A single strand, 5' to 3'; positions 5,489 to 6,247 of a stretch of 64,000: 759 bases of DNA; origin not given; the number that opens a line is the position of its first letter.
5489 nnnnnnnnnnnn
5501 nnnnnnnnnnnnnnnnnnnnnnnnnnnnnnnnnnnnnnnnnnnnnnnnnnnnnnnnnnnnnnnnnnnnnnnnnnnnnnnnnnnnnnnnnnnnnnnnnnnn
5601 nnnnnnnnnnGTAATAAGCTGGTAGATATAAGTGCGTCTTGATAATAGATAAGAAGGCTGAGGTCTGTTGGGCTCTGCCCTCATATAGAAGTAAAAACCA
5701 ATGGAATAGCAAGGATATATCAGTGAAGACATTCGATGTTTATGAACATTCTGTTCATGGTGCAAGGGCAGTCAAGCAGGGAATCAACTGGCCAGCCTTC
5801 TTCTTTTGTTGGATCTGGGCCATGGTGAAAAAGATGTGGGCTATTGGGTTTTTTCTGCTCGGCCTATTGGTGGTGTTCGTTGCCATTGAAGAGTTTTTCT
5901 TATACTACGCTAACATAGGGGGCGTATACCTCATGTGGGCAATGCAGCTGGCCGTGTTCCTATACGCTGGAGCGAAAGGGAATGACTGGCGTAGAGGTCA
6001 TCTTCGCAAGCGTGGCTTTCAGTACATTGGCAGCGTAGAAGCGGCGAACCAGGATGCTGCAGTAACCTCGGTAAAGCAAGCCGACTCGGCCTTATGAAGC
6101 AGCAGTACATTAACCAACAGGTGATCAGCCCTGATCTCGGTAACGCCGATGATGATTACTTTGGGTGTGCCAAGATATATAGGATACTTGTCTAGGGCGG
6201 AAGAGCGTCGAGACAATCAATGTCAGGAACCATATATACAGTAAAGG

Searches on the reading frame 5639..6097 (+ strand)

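Call 3: search_protein_families(library=pfam, proteins=[window:5639-6097:+], max_evalue=0.01)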
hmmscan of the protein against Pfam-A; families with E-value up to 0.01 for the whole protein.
window:5639-6097:+ (152 aa): 1 family
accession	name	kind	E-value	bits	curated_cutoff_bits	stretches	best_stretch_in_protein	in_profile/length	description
PF10947.13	DUF2628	-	1.9e-08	35.1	23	1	44-123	18-92/93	Protein of unknown function (DUF2628)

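Call 4: search_protein_families(library=ncbifam, proteins=[window:5639-6097:+], max_evalue=0.01)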
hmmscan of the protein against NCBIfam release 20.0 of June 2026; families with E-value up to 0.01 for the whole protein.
window:5639-6097:+ (152 aa): 1 family
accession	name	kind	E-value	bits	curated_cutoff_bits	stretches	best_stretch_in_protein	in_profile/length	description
NF047999.1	Erum7620_fam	equivalog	1.2e-11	45.2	90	1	30-137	2-105/113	Erum7620/ECH_0207 family putative T1SS effector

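Call 102: search_protein_families(library=padloc, proteins=[window:5639-6097:+], max_evalue=0.01)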
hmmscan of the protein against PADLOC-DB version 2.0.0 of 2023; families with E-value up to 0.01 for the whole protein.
window:5639-6097:+ (152 aa): 0 families
